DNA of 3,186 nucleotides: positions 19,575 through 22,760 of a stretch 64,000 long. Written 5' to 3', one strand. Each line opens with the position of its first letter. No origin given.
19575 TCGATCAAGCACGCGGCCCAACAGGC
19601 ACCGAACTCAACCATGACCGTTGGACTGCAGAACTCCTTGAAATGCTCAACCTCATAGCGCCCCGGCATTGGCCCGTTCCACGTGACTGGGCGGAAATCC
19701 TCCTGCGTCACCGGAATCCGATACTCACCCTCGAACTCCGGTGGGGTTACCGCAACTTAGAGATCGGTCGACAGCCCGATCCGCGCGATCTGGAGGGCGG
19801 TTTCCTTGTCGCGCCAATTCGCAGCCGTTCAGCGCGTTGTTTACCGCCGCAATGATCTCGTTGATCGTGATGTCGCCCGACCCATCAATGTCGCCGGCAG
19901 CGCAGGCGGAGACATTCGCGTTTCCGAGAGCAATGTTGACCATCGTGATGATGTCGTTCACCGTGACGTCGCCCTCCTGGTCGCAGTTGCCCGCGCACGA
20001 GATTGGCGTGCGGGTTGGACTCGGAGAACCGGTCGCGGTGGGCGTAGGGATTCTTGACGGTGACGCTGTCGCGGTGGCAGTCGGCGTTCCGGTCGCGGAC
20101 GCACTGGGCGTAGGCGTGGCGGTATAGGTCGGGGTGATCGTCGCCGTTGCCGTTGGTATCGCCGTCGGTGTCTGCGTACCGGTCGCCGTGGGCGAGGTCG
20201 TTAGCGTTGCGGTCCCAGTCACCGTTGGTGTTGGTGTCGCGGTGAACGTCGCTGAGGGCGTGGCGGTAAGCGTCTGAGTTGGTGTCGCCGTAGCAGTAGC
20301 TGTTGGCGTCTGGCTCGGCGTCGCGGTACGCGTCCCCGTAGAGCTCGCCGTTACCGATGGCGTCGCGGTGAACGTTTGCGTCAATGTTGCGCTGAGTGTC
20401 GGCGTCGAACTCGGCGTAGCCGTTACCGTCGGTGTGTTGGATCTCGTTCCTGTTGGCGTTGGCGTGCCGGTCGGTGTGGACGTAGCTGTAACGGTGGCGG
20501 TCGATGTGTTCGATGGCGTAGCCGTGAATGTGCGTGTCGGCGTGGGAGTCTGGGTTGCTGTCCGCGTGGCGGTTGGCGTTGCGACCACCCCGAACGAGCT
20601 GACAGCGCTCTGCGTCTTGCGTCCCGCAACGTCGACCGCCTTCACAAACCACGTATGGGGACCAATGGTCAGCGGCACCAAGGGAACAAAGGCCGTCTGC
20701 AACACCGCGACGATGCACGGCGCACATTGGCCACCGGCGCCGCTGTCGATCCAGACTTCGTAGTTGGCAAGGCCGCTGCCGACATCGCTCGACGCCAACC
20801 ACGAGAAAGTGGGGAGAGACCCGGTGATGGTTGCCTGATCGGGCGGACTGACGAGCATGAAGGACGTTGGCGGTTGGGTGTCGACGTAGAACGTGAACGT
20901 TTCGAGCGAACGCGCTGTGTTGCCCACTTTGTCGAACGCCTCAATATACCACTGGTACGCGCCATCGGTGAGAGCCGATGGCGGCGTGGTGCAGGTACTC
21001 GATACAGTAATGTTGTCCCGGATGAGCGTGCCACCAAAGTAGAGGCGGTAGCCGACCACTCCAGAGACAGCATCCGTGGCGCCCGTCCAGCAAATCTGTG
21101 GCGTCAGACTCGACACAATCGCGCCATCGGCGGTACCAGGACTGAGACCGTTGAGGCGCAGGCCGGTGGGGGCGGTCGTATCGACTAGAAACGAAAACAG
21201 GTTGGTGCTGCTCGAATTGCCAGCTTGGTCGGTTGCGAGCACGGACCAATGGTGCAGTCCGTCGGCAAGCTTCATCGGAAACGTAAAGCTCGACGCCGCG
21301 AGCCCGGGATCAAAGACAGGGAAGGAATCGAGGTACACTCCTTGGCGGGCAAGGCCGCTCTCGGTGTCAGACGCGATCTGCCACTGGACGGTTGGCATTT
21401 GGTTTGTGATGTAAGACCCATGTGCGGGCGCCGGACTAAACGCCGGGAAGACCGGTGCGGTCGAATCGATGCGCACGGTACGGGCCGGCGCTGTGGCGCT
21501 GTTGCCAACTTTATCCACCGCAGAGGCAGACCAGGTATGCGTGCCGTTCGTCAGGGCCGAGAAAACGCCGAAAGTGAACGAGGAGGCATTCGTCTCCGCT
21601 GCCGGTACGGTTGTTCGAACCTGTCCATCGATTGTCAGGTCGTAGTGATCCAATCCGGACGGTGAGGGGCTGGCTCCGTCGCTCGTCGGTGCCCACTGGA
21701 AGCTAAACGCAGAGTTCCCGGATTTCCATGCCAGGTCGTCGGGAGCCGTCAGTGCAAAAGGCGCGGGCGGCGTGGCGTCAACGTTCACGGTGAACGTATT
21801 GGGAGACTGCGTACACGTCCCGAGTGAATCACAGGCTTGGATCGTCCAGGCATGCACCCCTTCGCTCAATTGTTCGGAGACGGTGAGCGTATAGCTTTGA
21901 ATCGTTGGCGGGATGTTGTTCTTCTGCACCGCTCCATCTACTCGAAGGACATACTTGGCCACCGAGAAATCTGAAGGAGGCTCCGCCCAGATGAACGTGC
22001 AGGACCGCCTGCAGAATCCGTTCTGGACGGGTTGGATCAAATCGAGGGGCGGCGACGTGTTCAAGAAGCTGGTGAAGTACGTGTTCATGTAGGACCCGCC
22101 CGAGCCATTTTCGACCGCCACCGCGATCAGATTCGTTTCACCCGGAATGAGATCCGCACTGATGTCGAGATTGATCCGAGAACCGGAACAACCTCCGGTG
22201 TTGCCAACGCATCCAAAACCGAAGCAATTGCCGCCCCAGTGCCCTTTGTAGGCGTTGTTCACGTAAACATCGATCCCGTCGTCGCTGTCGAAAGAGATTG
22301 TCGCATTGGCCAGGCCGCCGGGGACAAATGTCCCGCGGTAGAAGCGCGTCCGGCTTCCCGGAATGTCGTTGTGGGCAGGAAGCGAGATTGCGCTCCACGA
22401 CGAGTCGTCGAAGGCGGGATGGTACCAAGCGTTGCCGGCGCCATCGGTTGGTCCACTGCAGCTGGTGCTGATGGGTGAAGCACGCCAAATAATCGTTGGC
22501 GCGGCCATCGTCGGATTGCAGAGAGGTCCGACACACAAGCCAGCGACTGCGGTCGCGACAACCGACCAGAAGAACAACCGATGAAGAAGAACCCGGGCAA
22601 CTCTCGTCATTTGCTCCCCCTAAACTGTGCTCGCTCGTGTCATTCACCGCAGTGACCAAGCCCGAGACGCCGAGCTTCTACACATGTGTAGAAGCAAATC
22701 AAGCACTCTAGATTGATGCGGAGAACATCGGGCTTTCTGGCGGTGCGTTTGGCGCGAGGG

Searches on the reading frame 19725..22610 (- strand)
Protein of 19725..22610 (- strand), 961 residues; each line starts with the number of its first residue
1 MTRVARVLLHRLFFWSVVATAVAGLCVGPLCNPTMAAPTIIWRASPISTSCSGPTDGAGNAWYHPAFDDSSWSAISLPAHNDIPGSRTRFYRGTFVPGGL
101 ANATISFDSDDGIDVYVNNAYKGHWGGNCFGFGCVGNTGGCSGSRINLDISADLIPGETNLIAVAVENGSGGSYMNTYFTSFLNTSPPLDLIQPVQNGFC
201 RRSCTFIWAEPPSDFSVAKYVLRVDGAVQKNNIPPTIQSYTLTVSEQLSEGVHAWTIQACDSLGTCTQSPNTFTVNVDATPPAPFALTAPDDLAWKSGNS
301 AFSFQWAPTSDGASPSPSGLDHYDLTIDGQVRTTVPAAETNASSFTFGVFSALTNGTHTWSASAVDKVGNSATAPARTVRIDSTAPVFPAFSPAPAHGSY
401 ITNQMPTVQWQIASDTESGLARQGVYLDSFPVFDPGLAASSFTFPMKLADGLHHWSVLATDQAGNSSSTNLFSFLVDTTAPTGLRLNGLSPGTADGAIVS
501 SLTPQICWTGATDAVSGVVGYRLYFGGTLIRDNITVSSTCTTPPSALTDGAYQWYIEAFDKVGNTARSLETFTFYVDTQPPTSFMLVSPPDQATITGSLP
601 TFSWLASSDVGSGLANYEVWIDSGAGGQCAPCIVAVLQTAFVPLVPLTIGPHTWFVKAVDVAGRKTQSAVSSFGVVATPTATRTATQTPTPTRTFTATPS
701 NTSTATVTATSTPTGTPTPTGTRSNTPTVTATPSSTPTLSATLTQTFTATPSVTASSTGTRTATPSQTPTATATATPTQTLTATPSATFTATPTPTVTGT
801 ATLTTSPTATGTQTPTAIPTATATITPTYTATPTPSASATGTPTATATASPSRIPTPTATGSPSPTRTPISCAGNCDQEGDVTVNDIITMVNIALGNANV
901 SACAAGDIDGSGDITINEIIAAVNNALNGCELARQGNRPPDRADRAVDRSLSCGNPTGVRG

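Call 12: search_protein_families(library=pfam, proteins=[window:19725-22610:-], max_evalue=0.01)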
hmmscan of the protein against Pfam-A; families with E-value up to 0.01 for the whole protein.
window:19725-22610:- (961 aa): 5 families
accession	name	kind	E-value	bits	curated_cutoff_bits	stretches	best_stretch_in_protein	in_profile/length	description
PF19077.6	Big_13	-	8e-24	84.5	27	3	441-478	65-102/102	Bacterial Ig-like domain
PF13750.12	Big_3_3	-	5e-09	36.5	27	0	350-418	9-78/157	Bacterial Ig-like domain (group 3)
PF20164.4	GspA_SrpA_N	-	0.00017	22.4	27.4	0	542-579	80-114/117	GspA/SrpA SigLec-like domain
PF13364.12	BetaGal_ABD2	-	0.00019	22.6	23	1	61-168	6-108/112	Beta-galactosidase second all-beta domain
PF12245.14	Big_3_2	-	0.0014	19.3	23.3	0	440-477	85-121/122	Bacterial Ig-like domain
